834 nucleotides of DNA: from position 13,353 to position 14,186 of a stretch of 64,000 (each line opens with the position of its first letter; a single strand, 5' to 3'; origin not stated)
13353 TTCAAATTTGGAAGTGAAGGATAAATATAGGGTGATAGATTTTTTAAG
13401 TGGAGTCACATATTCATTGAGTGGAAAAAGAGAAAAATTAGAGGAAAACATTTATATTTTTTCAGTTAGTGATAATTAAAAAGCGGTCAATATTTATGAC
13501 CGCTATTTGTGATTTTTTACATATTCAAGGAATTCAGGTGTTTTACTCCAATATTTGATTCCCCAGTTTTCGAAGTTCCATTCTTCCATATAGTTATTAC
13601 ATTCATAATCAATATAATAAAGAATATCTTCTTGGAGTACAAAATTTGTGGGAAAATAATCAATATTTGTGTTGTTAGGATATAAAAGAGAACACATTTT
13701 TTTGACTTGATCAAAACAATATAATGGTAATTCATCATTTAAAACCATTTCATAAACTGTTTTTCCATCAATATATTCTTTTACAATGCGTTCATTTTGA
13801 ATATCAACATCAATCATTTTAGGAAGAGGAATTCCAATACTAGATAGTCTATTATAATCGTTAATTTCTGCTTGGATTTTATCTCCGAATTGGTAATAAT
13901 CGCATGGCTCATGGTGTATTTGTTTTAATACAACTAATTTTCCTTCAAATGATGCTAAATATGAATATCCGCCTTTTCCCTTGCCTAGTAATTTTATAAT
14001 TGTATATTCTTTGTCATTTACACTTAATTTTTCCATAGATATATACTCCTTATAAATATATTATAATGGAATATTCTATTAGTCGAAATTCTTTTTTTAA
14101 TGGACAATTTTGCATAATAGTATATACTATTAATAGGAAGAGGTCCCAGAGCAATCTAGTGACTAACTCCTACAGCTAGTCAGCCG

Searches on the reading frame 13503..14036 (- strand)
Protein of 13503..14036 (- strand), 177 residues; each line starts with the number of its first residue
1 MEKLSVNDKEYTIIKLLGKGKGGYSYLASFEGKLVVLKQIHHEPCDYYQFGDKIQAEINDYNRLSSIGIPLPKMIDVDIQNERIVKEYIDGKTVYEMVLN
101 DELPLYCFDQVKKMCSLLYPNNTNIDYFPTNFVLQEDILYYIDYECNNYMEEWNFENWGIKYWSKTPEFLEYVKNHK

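Call 18: find_encoding_contigs(protein=window:13503-14036:-, flank=3000, max_places=10)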
Protein window:13503-14036:- (177 aa): 3 contigs read that carry it; 2 places shown.
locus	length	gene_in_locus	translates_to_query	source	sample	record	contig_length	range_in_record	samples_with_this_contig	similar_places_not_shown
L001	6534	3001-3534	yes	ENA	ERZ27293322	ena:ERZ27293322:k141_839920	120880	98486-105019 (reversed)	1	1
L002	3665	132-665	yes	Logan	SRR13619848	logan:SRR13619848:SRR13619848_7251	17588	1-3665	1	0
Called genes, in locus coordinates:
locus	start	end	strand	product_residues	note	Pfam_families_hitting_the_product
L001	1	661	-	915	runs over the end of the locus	PF00133:tRNA-synt_1, PF01406:tRNA-synt_1e (faint), PF09334:tRNA-synt_1g, PF13603:tRNA-synt_1_2 (faint), PF01921:tRNA-synt_1f (weak), PF08264:Anticodon_1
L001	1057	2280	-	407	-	-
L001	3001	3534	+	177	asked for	-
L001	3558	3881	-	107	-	PF04472:SepF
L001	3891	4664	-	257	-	PF04542:Sigma70_r2, PF04539:Sigma70_r3, PF08281:Sigma70_r4_2, PF04545:Sigma70_r4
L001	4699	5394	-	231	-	PF04542:Sigma70_r2, PF04545:Sigma70_r4, PF01381:HTH_3 (weak)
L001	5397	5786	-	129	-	PF03419:Peptidase_U4 (weak)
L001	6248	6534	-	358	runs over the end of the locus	PF00091:Tubulin, PF12327:FtsZ_C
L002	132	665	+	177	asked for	-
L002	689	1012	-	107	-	PF04472:SepF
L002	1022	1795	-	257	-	PF04542:Sigma70_r2, PF04539:Sigma70_r3, PF08281:Sigma70_r4_2, PF04545:Sigma70_r4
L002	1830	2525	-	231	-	PF04542:Sigma70_r2, PF04545:Sigma70_r4, PF01381:HTH_3 (weak)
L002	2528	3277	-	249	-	PF03419:Peptidase_U4 (weak)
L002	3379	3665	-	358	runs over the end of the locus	PF00091:Tubulin, PF12327:FtsZ_C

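Call 24: find_homologous_proteins(query=window:13503-14036:-, max_evalue=0.001)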
Query window:13503-14036:- (177 aa): 8000 proteins with E <= 0.001 among 8000 candidates; the best 120 are listed.
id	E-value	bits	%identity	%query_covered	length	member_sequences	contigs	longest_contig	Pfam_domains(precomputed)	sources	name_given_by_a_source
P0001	5.1e-112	390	95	100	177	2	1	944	-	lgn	-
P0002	7.6e-104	363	88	100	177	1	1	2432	-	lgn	-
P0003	1.1e-99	350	86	100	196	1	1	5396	-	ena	-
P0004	7.3e-99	347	85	100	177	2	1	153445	-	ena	-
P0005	3.2e-96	338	83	98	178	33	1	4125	-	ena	-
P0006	3.5e-96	338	82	99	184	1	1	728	-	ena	-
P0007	2.2e-95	336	81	99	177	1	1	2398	-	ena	-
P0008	2.8e-95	335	81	100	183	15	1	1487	-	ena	-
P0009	3.0e-95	335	84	96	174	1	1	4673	-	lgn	-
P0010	3.1e-95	335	80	100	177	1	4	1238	-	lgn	-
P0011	4.3e-95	335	80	99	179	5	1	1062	-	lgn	-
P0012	9.9e-95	333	80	99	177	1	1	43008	-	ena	-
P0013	1.2e-94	333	81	100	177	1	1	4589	-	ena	-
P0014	1.4e-94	333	79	100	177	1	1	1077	-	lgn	-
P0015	1.4e-94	333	81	98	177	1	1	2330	-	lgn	-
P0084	1.8e-91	323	79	99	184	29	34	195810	-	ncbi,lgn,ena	-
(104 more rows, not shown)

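Call 25: find_encoding_contigs(protein=P0004, flank=10000, max_places=3)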
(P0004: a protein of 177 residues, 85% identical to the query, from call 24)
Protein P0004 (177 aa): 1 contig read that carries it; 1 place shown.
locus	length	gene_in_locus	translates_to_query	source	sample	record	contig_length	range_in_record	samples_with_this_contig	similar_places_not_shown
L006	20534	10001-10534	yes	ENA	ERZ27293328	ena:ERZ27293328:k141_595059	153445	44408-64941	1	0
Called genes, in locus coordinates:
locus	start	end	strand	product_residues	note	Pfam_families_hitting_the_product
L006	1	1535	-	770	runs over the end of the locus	PF00488:MutS_V, PF01713:Smr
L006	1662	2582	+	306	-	PF11858:DUF3378 (weak), PF01351:RNase_HII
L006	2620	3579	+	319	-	-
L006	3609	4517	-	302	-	PF01479:S4, PF00849:PseudoU_synth_2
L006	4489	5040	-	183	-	PF01252:Peptidase_A8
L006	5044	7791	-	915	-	PF00133:tRNA-synt_1, PF09334:tRNA-synt_1g, PF13603:tRNA-synt_1_2 (faint), PF01406:tRNA-synt_1e (weak), PF01921:tRNA-synt_1f (weak), PF08264:Anticodon_1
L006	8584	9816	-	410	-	-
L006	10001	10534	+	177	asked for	-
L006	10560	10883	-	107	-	PF04472:SepF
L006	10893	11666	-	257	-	PF04542:Sigma70_r2, PF04539:Sigma70_r3, PF08281:Sigma70_r4_2 (weak), PF04545:Sigma70_r4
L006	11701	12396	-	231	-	PF04542:Sigma70_r2, PF04545:Sigma70_r4, PF01381:HTH_3 (weak)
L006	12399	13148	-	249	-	PF03419:Peptidase_U4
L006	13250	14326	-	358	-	PF00091:Tubulin, PF12327:FtsZ_C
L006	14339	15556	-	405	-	PF02491:SHS2_FTSA (weak), PF11104:PilM_2 (weak), PF14450:FtsA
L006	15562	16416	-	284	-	-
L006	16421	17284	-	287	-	PF01565:FAD_binding_4, PF02873:MurB_C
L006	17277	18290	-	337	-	PF03033:Glyco_transf_28, PF04101:Glyco_tran_28_C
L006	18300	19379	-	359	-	PF01098:FTSW_RODA_SPOVE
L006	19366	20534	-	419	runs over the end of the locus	PF08245:Mur_ligase_M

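Call 26: find_encoding_contigs(protein=P0012, flank=10000, max_places=3)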
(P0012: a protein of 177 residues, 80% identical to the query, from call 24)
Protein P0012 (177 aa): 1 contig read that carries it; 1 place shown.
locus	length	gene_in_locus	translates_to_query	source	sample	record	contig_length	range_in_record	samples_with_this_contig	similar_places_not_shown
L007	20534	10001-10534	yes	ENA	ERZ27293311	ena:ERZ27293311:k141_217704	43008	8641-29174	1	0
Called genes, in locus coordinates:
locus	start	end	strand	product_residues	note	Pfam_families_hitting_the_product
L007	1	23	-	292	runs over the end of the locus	PF00348:polyprenyl_synt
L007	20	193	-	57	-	PF02609:Exonuc_VII_S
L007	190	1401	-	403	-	PF13742:tRNA_anti_2, PF01336:tRNA_anti-codon, PF02601:Exonuc_VII_L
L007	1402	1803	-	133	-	PF01029:NusB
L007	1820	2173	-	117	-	PF03780:Asp23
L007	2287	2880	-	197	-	PF12685:SpoIIIAH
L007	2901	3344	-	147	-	-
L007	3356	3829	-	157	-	-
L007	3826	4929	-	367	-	PF09546:Spore_III_AE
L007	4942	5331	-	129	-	PF06686:SpoIIIAC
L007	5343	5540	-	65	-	PF06686:SpoIIIAC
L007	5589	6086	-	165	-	PF09548:Spore_III_AB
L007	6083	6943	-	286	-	PF19568:Spore_III_AA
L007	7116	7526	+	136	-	PF01475:FUR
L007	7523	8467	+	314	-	PF01297:ZnuA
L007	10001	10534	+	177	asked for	-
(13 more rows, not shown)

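Call 28: find_encoding_contigs(protein=P0084, flank=10000, max_places=6)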
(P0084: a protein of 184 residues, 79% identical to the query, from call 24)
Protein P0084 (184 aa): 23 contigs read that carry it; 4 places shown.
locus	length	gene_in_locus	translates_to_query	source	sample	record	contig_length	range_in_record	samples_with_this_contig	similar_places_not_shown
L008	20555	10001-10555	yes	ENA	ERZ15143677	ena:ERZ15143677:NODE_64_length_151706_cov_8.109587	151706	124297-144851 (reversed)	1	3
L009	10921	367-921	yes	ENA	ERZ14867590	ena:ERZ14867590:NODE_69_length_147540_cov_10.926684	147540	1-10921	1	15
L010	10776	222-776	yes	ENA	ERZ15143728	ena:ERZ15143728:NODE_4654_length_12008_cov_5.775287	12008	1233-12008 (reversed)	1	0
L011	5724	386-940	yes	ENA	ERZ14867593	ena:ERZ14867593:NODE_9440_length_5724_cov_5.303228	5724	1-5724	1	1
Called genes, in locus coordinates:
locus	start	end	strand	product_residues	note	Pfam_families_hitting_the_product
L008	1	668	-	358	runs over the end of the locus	-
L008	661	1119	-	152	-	PF16163:DUF4869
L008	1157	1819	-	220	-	-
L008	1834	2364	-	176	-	PF20335:DUF6630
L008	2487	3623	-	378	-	PF04551:GcpE, PF26540:GcpE_C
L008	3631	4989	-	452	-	PF02163:Peptidase_M50, PF13180:PDZ_2, PF17820:PDZ_6 (weak), PF14685:PDZ_Tricorn (faint), PF00595:PDZ, PF13180:PDZ_2, PF17820:PDZ_6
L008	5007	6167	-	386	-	PF02670:DXP_reductoisom, PF08436:DXP_redisom_C, PF13288:DXPR_C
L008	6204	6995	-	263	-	PF01148:CTP_transf_1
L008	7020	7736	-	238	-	PF01255:Prenyltransf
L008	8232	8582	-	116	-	PF09966:DUF2200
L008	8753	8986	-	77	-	-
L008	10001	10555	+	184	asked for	-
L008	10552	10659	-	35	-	-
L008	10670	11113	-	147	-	PF01381:HTH_3, PF12844:HTH_19 (weak), PF13443:HTH_26 (weak), PF13560:HTH_31 (weak), PF12674:Zn_ribbon_2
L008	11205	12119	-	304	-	PF02578:Cu-oxidase_4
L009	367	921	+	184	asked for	-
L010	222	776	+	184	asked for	-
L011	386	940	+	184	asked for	-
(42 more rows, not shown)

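Call 41: find_encoding_contigs(protein=P0003, flank=10000, max_places=3)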
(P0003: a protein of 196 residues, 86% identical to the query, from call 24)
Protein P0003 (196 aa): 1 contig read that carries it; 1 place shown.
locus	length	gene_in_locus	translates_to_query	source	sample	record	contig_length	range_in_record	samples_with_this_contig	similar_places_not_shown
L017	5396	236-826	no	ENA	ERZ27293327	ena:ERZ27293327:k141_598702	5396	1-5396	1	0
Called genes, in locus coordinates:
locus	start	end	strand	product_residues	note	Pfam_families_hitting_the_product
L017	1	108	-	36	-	?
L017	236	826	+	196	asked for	-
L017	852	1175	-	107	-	PF04472:SepF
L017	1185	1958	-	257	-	PF04542:Sigma70_r2, PF04539:Sigma70_r3, PF08281:Sigma70_r4_2 (weak), PF04545:Sigma70_r4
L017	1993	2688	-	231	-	PF04542:Sigma70_r2, PF04545:Sigma70_r4, PF01381:HTH_3 (weak)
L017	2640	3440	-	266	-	PF03419:Peptidase_U4 (weak)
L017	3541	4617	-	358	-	PF00091:Tubulin, PF12327:FtsZ_C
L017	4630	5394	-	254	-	?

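Call 42: find_encoding_contigs(protein=P0002, flank=10000, max_places=3)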
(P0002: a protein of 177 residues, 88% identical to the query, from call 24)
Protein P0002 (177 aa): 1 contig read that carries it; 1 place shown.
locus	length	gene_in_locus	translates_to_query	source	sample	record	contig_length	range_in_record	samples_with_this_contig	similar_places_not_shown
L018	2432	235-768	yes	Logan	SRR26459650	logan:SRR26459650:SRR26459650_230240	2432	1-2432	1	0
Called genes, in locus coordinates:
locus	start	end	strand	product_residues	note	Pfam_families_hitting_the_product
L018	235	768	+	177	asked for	-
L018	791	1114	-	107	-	PF04472:SepF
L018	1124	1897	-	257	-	PF04542:Sigma70_r2, PF04539:Sigma70_r3, PF08281:Sigma70_r4_2 (weak), PF04545:Sigma70_r4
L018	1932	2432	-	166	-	?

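Call 76: search_protein_families(library=pfam, proteins=[window:13503-14036:-], max_evalue=1)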
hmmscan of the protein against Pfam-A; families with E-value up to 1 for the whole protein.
window:13503-14036:- (177 aa): 1 family
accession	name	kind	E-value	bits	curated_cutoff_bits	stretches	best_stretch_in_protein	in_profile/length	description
PF01163.29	RIO1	-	0.11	12.6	22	1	55-113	56-115/187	RIO domain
